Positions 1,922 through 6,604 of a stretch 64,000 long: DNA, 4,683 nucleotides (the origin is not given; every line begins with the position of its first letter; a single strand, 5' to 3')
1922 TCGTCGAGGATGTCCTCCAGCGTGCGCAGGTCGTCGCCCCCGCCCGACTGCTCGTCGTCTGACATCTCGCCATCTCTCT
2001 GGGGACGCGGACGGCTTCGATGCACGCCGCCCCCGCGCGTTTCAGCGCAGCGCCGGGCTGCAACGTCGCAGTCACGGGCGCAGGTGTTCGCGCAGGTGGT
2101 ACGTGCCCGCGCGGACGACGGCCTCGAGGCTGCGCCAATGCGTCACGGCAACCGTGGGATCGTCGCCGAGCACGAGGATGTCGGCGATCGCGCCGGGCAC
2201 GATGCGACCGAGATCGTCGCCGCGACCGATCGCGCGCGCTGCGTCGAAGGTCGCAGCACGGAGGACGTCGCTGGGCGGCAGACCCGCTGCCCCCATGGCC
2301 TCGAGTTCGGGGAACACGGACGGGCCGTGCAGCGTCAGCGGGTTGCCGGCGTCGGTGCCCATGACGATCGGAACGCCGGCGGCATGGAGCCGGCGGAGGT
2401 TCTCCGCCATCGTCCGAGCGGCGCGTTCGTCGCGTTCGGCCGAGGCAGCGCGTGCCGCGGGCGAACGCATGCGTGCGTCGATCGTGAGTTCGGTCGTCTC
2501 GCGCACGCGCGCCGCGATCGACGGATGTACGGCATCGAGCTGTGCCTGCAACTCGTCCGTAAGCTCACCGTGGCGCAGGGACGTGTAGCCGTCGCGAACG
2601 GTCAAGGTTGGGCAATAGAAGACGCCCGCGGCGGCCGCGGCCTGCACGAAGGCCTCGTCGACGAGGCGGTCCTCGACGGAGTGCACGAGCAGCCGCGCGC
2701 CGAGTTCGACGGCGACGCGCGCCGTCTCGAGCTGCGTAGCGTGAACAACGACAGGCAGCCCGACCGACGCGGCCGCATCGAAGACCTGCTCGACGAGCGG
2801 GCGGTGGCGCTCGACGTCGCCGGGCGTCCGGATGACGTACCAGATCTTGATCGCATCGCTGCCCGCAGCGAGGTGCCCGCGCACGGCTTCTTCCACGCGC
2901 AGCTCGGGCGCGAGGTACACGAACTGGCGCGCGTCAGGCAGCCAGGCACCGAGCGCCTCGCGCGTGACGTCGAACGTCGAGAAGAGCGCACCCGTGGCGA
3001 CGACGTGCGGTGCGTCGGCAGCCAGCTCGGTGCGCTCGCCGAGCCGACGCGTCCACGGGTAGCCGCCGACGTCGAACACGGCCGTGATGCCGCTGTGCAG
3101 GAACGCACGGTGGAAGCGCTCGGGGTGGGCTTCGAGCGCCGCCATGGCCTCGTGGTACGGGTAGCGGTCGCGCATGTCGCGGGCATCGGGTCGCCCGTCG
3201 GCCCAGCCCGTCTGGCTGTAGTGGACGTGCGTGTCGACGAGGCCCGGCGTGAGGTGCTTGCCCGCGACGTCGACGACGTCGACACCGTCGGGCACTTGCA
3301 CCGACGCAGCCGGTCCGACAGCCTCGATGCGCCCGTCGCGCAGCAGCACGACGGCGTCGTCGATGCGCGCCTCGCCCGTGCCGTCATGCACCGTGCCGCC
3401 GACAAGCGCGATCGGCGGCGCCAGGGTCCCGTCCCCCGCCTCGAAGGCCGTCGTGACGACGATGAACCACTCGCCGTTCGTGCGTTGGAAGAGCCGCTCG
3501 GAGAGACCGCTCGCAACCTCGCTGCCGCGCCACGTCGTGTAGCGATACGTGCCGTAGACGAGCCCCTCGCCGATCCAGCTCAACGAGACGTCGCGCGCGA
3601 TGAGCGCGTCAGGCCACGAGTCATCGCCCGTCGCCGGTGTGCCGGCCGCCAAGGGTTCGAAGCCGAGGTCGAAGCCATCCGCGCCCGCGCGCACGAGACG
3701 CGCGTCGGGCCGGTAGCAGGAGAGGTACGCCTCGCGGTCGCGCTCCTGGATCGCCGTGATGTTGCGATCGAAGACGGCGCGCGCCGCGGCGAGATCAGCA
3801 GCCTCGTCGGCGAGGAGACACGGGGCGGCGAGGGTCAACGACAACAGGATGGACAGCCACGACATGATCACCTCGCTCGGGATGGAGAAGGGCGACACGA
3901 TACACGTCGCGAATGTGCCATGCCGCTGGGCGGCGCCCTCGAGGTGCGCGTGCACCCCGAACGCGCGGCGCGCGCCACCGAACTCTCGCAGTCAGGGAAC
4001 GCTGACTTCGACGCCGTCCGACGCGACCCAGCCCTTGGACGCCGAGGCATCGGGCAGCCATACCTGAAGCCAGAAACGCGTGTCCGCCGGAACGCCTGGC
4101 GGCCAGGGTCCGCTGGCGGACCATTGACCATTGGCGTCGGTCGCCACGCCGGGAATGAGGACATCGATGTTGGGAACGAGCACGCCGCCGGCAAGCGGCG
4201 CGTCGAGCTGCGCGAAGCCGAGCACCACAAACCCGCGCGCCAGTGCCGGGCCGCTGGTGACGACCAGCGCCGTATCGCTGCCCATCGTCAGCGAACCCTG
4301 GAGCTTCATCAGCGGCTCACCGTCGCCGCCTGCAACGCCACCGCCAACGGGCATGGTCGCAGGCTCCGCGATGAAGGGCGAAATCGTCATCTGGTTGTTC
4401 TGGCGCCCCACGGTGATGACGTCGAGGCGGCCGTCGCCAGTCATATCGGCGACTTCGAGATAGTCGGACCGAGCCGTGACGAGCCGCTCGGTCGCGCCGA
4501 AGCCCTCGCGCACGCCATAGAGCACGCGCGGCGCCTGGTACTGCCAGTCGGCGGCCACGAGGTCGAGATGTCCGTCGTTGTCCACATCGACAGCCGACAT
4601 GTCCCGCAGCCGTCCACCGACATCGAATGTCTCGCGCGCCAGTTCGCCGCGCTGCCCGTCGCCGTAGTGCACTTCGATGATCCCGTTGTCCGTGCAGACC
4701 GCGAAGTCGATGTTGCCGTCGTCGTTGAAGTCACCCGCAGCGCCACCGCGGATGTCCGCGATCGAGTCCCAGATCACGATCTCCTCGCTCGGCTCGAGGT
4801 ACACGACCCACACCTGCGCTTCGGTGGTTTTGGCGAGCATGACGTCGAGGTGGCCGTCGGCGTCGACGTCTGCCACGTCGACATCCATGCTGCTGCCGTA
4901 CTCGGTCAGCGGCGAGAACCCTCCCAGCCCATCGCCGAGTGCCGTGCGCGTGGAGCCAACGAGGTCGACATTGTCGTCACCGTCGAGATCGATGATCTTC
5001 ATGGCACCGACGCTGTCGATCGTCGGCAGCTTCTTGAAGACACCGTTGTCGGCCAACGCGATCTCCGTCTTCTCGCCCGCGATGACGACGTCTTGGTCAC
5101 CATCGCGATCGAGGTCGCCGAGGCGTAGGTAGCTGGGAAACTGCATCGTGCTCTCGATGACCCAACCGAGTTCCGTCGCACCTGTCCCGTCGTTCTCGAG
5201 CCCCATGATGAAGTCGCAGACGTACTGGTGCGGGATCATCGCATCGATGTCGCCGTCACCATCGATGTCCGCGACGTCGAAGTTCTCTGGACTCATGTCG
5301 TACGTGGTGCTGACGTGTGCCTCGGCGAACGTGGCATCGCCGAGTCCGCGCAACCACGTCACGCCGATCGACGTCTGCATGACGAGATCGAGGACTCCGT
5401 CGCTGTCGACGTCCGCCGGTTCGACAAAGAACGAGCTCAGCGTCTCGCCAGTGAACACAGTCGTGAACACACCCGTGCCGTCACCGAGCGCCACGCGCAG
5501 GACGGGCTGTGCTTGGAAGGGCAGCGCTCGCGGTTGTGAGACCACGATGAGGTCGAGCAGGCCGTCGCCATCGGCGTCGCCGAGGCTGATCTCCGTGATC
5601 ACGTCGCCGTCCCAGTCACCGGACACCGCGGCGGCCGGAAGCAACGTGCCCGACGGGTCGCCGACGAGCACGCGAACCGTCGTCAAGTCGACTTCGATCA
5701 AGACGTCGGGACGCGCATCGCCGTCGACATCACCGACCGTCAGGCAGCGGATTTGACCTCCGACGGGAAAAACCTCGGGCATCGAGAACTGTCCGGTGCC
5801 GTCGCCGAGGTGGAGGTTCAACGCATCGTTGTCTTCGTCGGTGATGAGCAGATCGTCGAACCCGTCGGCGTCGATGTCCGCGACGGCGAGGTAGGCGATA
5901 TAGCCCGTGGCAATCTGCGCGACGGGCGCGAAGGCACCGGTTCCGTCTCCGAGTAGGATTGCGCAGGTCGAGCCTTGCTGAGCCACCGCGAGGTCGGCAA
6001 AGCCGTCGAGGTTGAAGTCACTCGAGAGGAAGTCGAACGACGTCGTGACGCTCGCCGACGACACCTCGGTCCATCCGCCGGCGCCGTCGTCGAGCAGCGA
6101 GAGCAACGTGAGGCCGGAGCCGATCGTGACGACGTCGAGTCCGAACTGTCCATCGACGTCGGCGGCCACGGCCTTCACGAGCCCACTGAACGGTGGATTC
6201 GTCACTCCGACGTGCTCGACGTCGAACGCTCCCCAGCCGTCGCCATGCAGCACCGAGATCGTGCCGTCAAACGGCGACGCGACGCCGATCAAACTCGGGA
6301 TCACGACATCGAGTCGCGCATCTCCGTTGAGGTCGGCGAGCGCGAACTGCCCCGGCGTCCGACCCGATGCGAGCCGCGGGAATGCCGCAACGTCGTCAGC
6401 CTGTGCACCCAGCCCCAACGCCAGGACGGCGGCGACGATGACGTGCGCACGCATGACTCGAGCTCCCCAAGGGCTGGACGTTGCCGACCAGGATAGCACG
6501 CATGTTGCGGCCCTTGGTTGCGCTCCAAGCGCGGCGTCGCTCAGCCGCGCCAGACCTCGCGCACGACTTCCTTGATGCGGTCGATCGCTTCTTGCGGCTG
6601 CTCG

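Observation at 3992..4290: A conserved ~95-aa C-terminal module shared by two large FG-GAP surface proteins and one small stand-alone ORF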

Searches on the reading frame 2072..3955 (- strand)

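Call 55: search_protein_families(library=pfam, proteins=[window:2072-3955:-], max_evalue=0.001)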
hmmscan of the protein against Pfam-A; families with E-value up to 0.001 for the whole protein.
window:2072-3955:- (627 aa): 2 families
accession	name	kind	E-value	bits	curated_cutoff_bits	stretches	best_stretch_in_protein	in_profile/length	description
PF01979.26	Amidohydro_1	-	2.8e-26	93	25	1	235-600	2-322/345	Amidohydrolase family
PF07969.17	Amidohydro_3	-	5.5e-10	39.7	29.7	1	362-602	226-450/472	Amidohydrolase family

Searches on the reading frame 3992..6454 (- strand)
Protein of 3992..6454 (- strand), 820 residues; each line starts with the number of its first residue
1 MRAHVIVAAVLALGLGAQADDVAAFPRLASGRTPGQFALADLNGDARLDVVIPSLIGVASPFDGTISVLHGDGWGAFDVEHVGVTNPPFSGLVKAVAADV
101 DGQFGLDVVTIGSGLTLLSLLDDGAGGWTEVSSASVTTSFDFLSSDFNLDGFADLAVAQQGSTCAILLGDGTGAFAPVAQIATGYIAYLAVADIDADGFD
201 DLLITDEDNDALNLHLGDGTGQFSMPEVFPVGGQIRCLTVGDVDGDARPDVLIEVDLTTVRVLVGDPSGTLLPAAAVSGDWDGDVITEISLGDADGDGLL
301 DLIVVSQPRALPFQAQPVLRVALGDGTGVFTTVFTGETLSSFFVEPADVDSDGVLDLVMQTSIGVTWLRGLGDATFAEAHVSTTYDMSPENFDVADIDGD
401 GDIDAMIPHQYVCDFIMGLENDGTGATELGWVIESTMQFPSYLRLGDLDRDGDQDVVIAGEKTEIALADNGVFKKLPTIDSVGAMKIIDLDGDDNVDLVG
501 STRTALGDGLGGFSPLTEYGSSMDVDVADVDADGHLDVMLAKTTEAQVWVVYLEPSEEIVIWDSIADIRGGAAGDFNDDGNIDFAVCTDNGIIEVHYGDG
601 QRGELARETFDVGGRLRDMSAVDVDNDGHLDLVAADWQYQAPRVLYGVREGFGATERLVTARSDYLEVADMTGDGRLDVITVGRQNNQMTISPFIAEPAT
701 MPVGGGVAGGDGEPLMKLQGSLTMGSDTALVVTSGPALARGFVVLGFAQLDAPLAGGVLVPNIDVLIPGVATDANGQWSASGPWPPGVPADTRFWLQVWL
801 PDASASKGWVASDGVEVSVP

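Call 6: search_protein_families(library=pfam, proteins=[window:3992-6454:-], max_evalue=1)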
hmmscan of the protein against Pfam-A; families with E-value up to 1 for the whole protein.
window:3992-6454:- (820 aa): 4 families
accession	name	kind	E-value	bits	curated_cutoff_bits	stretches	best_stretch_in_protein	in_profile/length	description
PF13517.12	FG-GAP_3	-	4.8e-50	168.4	26.9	11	193-253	1-61/61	FG-GAP-like repeat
PF01839.29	FG-GAP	-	3.2e-16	59.2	22.1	7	144-173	7-32/37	FG-GAP repeat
PF16743.10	PliI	-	0.059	13.5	27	0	222-255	46-79/123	Periplasmic lysozyme inhibitor of I-type lysozyme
PF12256.14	TcdB_toxin_midN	-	0.34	10.6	24.8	0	660-687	23-51/181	Insecticide toxin TcdB middle/N-terminal region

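Call 7: search_protein_families(library=ncbifam, proteins=[window:3992-6454:-], max_evalue=1)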
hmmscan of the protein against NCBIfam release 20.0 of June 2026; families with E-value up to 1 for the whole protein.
window:3992-6454:- (820 aa): 2 families
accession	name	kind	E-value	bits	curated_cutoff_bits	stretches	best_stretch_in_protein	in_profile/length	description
NF052323.1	T9SSA_dep_M6i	equivalog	0.00081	17.4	600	0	185-255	785-856/1043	T9SS-dependent M6-like inactivated metalloprotease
NF047539.1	XAC2610_fam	domain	0.0024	18.3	35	0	145-162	4-21/89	XAC2610-related protein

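Call 43: find_encoding_contigs(protein=window:3992-6454:-, flank=2000, max_places=4)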
Protein window:3992-6454:- (820 aa): 1 contig read that carries it; 1 place shown.
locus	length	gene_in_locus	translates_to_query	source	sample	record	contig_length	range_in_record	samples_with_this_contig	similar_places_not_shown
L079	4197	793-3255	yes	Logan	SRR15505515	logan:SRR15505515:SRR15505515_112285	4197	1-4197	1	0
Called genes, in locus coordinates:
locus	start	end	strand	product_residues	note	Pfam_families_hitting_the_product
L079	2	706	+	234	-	?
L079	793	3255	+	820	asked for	PF01839:FG-GAP (faint), PF13517:FG-GAP_3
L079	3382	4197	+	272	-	?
